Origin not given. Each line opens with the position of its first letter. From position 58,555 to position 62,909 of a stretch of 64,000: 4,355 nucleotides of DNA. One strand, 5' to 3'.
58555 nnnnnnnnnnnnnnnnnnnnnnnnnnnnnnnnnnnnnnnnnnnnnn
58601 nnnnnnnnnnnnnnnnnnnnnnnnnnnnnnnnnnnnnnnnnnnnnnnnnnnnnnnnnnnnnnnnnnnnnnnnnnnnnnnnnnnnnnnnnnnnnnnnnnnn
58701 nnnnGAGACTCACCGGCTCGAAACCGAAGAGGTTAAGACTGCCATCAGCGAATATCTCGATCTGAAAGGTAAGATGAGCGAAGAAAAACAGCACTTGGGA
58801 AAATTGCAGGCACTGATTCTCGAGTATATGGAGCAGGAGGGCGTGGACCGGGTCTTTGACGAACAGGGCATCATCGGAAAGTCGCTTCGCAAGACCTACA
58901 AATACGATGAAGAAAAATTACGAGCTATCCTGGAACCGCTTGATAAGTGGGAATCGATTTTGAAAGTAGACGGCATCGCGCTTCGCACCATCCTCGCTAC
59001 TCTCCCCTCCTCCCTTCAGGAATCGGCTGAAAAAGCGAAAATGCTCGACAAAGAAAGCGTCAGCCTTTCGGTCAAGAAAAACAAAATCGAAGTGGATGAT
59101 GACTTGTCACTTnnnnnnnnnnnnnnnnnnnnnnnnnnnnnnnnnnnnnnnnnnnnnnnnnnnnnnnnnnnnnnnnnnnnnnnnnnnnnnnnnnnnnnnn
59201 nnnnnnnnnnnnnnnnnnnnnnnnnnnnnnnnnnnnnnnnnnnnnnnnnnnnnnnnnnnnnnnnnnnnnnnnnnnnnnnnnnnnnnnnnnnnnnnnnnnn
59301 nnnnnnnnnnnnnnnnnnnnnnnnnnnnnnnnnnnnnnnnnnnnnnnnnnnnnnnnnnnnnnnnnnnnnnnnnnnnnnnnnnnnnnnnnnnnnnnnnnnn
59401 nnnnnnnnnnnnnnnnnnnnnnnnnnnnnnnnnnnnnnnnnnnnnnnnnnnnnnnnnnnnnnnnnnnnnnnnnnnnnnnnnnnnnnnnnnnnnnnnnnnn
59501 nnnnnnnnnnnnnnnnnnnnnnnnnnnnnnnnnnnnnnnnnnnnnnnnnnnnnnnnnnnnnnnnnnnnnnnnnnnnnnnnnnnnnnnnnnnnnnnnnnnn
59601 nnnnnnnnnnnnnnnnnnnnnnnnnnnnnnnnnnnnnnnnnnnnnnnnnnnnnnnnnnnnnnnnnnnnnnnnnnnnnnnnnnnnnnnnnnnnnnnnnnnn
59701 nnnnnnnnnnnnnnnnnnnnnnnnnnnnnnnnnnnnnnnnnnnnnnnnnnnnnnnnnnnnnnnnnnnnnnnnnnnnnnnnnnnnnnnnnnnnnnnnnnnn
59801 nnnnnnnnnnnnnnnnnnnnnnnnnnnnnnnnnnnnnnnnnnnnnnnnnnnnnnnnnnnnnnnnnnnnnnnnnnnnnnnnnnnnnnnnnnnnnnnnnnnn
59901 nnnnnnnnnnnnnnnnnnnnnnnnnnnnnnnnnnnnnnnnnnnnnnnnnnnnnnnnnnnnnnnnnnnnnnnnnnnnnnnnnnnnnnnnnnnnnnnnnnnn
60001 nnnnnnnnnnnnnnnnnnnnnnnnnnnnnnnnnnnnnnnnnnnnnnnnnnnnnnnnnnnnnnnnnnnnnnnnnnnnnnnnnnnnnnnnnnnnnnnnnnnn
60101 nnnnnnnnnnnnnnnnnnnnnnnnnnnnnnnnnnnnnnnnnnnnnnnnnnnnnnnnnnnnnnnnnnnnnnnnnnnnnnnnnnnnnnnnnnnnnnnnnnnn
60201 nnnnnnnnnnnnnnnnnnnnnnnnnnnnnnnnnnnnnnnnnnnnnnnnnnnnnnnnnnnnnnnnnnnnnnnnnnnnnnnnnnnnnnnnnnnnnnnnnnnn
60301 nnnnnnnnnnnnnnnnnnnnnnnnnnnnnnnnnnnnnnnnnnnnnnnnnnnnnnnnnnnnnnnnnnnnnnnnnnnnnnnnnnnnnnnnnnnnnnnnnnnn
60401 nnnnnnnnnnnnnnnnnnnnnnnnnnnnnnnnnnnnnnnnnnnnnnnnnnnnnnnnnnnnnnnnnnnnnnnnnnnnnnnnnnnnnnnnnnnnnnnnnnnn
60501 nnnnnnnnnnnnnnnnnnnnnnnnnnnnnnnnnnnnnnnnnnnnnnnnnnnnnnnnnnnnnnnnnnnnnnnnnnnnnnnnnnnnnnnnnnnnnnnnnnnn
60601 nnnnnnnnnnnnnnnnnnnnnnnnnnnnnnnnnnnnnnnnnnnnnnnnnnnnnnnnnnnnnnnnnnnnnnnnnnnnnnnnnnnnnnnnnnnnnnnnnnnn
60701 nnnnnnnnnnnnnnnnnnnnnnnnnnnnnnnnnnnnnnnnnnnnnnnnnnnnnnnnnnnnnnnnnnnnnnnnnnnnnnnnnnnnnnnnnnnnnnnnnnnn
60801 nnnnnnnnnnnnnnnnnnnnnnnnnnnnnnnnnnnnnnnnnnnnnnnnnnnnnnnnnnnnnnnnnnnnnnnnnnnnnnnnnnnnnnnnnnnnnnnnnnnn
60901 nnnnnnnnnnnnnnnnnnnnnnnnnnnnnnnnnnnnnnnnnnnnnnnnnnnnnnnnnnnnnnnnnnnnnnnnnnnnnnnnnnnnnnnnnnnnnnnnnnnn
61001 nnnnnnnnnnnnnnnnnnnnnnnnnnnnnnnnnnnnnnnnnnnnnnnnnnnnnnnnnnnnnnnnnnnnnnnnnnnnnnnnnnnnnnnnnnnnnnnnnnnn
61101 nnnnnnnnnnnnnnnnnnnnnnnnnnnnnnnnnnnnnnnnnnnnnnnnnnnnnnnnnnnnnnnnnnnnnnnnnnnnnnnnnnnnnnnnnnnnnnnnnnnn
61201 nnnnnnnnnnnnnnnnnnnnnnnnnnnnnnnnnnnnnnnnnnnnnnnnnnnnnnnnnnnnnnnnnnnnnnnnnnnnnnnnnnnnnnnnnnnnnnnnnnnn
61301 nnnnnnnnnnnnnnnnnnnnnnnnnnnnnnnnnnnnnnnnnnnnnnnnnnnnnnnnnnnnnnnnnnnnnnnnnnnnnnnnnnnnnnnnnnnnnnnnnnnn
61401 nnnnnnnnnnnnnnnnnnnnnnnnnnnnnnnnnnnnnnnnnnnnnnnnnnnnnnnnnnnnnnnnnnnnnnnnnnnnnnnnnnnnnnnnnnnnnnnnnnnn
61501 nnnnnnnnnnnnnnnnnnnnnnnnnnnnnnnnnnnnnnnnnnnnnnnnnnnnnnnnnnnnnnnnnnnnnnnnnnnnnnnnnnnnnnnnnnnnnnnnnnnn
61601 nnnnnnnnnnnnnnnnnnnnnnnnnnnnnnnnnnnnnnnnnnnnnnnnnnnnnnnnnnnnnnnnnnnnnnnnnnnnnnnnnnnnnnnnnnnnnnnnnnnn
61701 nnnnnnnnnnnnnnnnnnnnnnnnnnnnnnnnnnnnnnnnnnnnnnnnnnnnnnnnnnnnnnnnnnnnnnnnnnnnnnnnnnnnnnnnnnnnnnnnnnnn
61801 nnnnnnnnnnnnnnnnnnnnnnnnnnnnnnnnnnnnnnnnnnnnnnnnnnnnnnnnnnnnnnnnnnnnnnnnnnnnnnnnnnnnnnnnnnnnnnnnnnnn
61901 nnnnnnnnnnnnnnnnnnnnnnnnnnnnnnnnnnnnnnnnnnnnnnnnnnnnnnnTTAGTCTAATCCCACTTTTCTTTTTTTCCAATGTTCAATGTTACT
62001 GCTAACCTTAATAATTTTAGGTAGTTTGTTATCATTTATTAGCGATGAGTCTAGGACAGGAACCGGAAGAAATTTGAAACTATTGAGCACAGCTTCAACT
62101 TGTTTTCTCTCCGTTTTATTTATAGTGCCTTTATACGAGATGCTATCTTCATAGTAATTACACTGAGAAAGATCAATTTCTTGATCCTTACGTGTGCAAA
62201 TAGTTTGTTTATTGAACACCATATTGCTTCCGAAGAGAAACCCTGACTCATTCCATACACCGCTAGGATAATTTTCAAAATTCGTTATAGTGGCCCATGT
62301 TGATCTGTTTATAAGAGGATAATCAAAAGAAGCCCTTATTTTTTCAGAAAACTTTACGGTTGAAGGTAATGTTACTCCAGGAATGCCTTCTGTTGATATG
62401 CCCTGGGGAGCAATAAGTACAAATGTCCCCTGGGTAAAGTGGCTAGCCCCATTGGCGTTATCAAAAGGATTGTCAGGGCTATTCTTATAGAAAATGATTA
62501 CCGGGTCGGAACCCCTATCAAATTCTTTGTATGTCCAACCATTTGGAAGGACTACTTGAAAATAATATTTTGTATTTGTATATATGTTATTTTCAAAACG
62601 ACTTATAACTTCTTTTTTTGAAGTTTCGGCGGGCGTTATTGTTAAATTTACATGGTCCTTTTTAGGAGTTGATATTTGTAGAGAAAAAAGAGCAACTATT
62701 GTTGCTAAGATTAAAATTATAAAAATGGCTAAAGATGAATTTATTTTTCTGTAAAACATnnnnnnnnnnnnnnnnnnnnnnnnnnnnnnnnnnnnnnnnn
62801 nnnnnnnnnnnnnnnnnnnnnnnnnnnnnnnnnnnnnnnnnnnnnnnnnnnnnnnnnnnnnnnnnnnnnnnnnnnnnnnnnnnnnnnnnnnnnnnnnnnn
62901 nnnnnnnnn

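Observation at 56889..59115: GGDEF cyclase and Cas4-like PD-(D/E)XK nuclease divergently transcribed at the boundary of the cassette array, with TTATC-box clusters between them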

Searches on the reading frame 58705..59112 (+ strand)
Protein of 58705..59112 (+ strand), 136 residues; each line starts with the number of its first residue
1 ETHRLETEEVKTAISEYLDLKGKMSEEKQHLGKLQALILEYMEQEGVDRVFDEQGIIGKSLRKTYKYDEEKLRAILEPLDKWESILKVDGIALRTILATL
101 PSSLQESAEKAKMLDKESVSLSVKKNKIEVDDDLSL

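Call 53: predict_structure(alignment_id=A4)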
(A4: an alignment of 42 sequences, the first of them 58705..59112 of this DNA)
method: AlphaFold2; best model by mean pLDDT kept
length: 136 residues; sequences in the alignment: 42
mean_pLDDT: 80.7   pTM: 0.50
mean pLDDT of the five models: 80.7, 71.4, 69.9, 62.8, 51.0
residues with pLDDT >= 90: 17; 70-90: 103; 50-70: 5; < 50: 11
segments of 3 or more residues with pLDDT < 50: 128-136
pLDDT, mean of each block of 10 residues (from residue 1): 68 91 90 88 88 82 84 85 79 83 86 84 64 40
secondary structure, 60 per line:
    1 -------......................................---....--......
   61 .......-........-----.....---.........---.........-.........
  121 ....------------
elements in order: H8-45 E49-52 E55-67 H69-76 H82-86 H90-98 H102-110 E112-124

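Call 89: search_protein_representatives(protein=window:58705-59112:+)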
Query: 136 residues. Proteins with E-value up to 0.001 (for the whole library): 114; up to 1e-10: 51; up to 1e-30: 1. The best 114 are listed.
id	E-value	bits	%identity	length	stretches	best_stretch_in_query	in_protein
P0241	1.2e-45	171.4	65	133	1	6-135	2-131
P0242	4.3e-27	111.5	44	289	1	2-127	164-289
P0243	3.8e-26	108.4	66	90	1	24-103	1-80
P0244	1.5e-25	106.5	50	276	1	8-128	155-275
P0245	2.4e-25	105.8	51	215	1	4-125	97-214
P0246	1.7e-24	103.1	49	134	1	8-125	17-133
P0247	7.2e-24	101.1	56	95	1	42-128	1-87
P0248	1.7e-23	99.9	58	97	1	42-133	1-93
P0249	1.8e-23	99.8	44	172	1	9-125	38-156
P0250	1.4e-20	90.5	39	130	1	8-127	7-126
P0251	8.3e-20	88.0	42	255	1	8-127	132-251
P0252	1.1e-19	87.5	41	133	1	6-125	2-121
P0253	1.0e-18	84.5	41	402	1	7-128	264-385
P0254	9.7e-18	81.3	36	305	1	5-124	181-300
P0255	2.3e-17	80.1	35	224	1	5-126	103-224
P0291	9.1e-11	58.8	29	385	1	9-128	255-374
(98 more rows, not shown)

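Call 91: find_homologous_proteins(query=P0291, max_evalue=1e-10)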
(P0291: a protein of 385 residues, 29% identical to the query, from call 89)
Query P0291 (385 aa): 2222 proteins with E <= 1e-10 among 4763 candidates; the best 120 are listed.
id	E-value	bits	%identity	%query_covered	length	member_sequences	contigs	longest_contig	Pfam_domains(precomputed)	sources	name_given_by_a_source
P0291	1.1e-257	872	100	100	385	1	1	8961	PF12705.14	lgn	-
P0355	8.7e-139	481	55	96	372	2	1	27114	PF12705.14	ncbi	-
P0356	1.0e-137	477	55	97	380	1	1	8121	PF12705.14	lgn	-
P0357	1.3e-137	477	56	96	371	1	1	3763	PF12705.14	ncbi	-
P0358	5.5e-132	459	53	97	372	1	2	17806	PF12705.14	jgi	jgi:RecB family exonuclease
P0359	6.2e-132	458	53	97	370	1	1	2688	PF12705.14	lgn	-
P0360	1.2e-131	457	54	97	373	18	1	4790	PF12705.14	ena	-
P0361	1.1e-130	454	52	97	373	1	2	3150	PF12705.14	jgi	jgi:RecB family exonuclease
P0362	2.7e-130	453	54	96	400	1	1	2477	PF12705.14,PF10926.15,PF24091.2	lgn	-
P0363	1.2e-129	451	54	97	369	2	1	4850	PF12705.14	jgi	-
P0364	2.1e-129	450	53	97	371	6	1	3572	PF12705.14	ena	-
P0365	7.3e-129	448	55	97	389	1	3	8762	PF12705.14,PF24091.2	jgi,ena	-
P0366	5.2e-128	445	53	97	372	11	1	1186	PF12705.14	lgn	-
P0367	1.2e-127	444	53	90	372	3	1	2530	PF12705.14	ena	-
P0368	1.9e-127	444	53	97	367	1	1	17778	PF12705.14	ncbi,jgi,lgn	-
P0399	7.7e-122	425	50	96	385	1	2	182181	PF01930.24,PF12705.14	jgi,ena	-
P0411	1.7e-120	421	49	98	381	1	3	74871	PF12705.14,PF24091.2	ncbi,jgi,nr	ncbi:MAG: PD-(D/E)XK nuclease family protein [Parcubacteria group bacterium]|nr:PD-(D/E)XK nuclease 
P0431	1.9e-118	414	50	95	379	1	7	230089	PF01930.24,PF12705.14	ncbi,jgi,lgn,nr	ncbi:MAG: hypothetical protein AVO34_02145 [Firmicutes bacterium ML8_F2]|jgi:putative RecB family ex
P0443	3.0e-117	410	49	96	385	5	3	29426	PF12705.14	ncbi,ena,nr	ncbi:MAG: PD-(D/E)XK nuclease family protein [Candidatus Portnoybacteria bacterium]|nr:PD-(D/E)XK nu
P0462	4.8e-116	406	47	97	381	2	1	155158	PF12705.14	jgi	-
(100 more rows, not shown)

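Call 92: find_encoding_contigs(protein=P0399, flank=4000, max_places=1)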
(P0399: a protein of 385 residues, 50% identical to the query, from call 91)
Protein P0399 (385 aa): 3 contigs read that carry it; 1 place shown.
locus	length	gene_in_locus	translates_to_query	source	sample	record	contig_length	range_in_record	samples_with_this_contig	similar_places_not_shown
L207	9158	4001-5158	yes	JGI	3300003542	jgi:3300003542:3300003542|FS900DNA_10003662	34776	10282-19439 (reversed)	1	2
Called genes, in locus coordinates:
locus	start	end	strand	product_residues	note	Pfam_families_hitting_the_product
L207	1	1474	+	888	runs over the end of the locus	PF00158:Sigma54_activat (faint), PF20720:nSTAND3 (faint), PF05673:DUF815 (faint), PF17871:AAA_lid_9, PF00004:AAA, PF07724:AAA_2, PF07728:AAA_5, PF10431:ClpB_D2-small, +3 more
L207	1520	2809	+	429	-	PF24568:CC_PcsB (weak), PF13529:Peptidase_C39_2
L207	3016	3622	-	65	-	-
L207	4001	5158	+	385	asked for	PF12705:PDDEXK_1, PF01930:Cas_Cas4 (weak)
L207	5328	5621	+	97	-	PF01016:Ribosomal_L27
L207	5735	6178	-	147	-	PF01281:Ribosomal_L9_N, PF03948:Ribosomal_L9_C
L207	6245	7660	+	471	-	PF01406:tRNA-synt_1e, PF01921:tRNA-synt_1f (faint), PF09334:tRNA-synt_1g, PF00133:tRNA-synt_1 (weak), PF09334:tRNA-synt_1g (weak), PF09190:DALR_2, PF23493:CysS_C (weak)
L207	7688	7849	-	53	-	-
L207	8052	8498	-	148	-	-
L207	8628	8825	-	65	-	-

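Call 93: find_encoding_contigs(protein=P0431, flank=4000, max_places=1)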
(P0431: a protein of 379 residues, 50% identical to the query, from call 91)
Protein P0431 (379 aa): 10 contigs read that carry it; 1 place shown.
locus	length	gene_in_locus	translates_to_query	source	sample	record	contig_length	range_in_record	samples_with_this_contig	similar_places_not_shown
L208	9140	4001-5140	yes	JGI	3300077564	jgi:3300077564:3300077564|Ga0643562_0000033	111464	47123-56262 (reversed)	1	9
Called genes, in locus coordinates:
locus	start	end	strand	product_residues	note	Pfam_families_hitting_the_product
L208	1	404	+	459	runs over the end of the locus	PF00749:tRNA-synt_1c, PF19269:Anticodon_2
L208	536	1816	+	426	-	PF03412:Peptidase_C39 (faint), PF13529:Peptidase_C39_2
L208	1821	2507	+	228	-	PF01996:F420_ligase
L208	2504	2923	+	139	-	-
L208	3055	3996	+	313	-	PF13495:Phage_int_SAM_4, PF02899:Phage_int_SAM_1, PF13102:Phage_int_SAM_5 (weak), PF00589:Phage_integrase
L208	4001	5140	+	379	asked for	PF12705:PDDEXK_1, PF01930:Cas_Cas4 (weak)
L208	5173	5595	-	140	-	PF27542:ArfC (weak)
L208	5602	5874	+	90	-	PF01016:Ribosomal_L27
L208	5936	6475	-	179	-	PF01281:Ribosomal_L9_N, PF03948:Ribosomal_L9_C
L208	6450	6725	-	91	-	PF00708:Acylphosphatase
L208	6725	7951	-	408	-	PF22694:CtpB_N-like, PF00595:PDZ, PF13180:PDZ_2, PF17820:PDZ_6, PF03572:Peptidase_S41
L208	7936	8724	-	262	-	PF00535:Glycos_transf_2, PF13641:Glyco_tranf_2_3, PF10111:Glyco_tranf_2_2 (weak), PF13506:Glyco_transf_21 (faint), PF13632:Glyco_trans_2_3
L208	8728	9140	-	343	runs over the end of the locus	PF03816:LytR_cpsA_psr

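Call 94: find_encoding_contigs(protein=P0462, flank=4000, max_places=1)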
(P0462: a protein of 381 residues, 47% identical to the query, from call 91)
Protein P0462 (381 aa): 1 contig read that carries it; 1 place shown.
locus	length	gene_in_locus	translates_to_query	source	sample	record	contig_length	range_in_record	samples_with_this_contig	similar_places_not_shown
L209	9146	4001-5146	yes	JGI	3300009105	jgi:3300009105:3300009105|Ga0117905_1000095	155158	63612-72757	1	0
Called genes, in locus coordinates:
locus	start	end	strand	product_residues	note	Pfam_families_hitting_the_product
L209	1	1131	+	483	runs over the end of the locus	PF00749:tRNA-synt_1c, PF19269:Anticodon_2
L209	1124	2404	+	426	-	PF03412:Peptidase_C39 (faint), PF13529:Peptidase_C39_2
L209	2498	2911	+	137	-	-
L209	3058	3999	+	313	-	PF13495:Phage_int_SAM_4, PF02899:Phage_int_SAM_1, PF13102:Phage_int_SAM_5 (weak), PF00589:Phage_integrase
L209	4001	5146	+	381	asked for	PF12705:PDDEXK_1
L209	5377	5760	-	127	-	-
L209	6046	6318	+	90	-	PF01016:Ribosomal_L27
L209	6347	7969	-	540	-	PF06418:CTP_synth_N, PF00117:GATase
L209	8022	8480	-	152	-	PF01281:Ribosomal_L9_N, PF03948:Ribosomal_L9_C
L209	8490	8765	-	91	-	PF00708:Acylphosphatase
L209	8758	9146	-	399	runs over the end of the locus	PF22694:CtpB_N-like, PF00595:PDZ, PF13180:PDZ_2, PF17820:PDZ_6, PF03572:Peptidase_S41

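Call 95: find_encoding_contigs(protein=P0411, flank=4000, max_places=1)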
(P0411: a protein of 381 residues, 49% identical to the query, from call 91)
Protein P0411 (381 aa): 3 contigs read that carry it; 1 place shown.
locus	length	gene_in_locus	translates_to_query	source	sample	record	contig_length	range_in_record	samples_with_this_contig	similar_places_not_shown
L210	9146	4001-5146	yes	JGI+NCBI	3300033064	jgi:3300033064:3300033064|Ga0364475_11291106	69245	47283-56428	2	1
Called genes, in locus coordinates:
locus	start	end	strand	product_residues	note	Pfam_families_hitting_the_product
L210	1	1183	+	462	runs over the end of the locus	PF00749:tRNA-synt_1c, PF19269:Anticodon_2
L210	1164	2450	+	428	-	PF03412:Peptidase_C39 (faint), PF13529:Peptidase_C39_2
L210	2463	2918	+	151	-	-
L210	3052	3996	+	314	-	PF13495:Phage_int_SAM_4, PF02899:Phage_int_SAM_1, PF13102:Phage_int_SAM_5 (weak), PF00589:Phage_integrase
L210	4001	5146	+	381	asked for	PF12705:PDDEXK_1, PF24091:DUF7376 (faint)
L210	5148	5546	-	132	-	-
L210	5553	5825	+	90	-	PF01016:Ribosomal_L27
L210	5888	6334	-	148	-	PF01281:Ribosomal_L9_N, PF03948:Ribosomal_L9_C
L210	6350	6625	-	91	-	PF00708:Acylphosphatase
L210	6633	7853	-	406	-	PF22694:CtpB_N-like (weak), PF00595:PDZ, PF13180:PDZ_2, PF17820:PDZ_6, PF03572:Peptidase_S41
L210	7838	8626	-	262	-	PF00535:Glycos_transf_2, PF13641:Glyco_tranf_2_3, PF10111:Glyco_tranf_2_2 (weak), PF13712:Glyco_tranf_2_5 (faint), PF13506:Glyco_transf_21 (faint), PF13632:Glyco_trans_2_3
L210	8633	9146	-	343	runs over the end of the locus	PF03816:LytR_cpsA_psr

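Call 96: find_encoding_contigs(protein=P0443, flank=4000, max_places=1)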
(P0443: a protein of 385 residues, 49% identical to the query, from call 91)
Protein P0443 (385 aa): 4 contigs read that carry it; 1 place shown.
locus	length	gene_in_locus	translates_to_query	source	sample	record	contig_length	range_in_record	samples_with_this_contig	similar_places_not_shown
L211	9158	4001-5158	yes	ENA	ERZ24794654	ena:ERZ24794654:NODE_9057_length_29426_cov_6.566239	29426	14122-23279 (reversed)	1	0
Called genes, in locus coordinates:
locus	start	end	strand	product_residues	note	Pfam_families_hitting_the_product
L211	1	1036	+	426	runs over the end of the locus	PF13529:Peptidase_C39_2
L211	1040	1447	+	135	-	-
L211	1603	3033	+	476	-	PF02899:Phage_int_SAM_1, PF13495:Phage_int_SAM_4 (faint), PF00589:Phage_integrase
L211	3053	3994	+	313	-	PF02899:Phage_int_SAM_1, PF13102:Phage_int_SAM_5, PF00589:Phage_integrase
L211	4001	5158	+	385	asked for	PF12705:PDDEXK_1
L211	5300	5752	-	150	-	-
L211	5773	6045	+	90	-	PF01016:Ribosomal_L27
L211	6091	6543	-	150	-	PF01281:Ribosomal_L9_N, PF03948:Ribosomal_L9_C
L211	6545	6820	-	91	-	PF00708:Acylphosphatase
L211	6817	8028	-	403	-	PF22694:CtpB_N-like, PF00595:PDZ, PF13180:PDZ_2, PF17820:PDZ_6, PF03572:Peptidase_S41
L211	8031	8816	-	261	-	PF00535:Glycos_transf_2, PF10111:Glyco_tranf_2_2 (faint), PF13641:Glyco_tranf_2_3 (weak), PF13712:Glyco_tranf_2_5 (weak), PF13632:Glyco_trans_2_3 (weak)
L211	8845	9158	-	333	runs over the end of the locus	PF03816:LytR_cpsA_psr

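Call 97: find_encoding_contigs(protein=P0355, flank=4000, max_places=1)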
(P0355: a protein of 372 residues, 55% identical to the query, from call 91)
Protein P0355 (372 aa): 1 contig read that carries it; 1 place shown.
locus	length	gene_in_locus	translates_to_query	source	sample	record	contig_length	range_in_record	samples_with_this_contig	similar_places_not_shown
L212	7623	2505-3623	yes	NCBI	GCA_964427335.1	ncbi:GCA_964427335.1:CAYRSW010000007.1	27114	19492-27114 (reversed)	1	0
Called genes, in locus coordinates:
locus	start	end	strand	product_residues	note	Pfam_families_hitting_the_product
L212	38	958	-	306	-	PF07549:Sec_GG, PF02355:SecD_SecF_C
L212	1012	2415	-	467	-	PF07549:Sec_GG (weak), PF21760:SecD_1st, PF22599:SecDF_P1_head, PF03176:MMPL, PF02355:SecD_SecF_C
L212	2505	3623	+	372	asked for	PF12705:PDDEXK_1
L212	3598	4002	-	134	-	PF02805:Ada_Zn_binding (faint)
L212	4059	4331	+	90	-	PF01016:Ribosomal_L27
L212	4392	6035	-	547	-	PF01656:CbiA (faint), PF06418:CTP_synth_N, PF07722:Peptidase_C26 (faint), PF00117:GATase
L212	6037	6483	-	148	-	PF01281:Ribosomal_L9_N, PF03948:Ribosomal_L9_C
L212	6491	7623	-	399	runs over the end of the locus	PF22694:CtpB_N-like, PF00595:PDZ, PF13180:PDZ_2, PF17820:PDZ_6, PF03572:Peptidase_S41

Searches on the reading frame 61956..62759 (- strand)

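Call 5: search_protein_families(library=pfam, proteins=[window:61956-62759:-], max_evalue=0.01)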
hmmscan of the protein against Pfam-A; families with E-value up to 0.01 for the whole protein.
window:61956-62759:- (267 aa): 1 family
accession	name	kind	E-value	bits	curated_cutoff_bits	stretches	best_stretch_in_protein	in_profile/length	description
PF18933.6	PsbP_2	-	0.0062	17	27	0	14-79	5-66/184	PsbP-like protein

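Call 39: search_protein_families(library=padloc, proteins=[window:61956-62759:-], max_evalue=0.01)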
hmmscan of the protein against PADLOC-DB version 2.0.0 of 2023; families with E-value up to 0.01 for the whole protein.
window:61956-62759:- (267 aa): 0 families

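Call 82: search_protein_families(library=phrogs, proteins=[window:61956-62759:-], max_evalue=0.001)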
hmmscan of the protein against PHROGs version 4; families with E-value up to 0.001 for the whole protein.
window:61956-62759:- (267 aa): 0 families
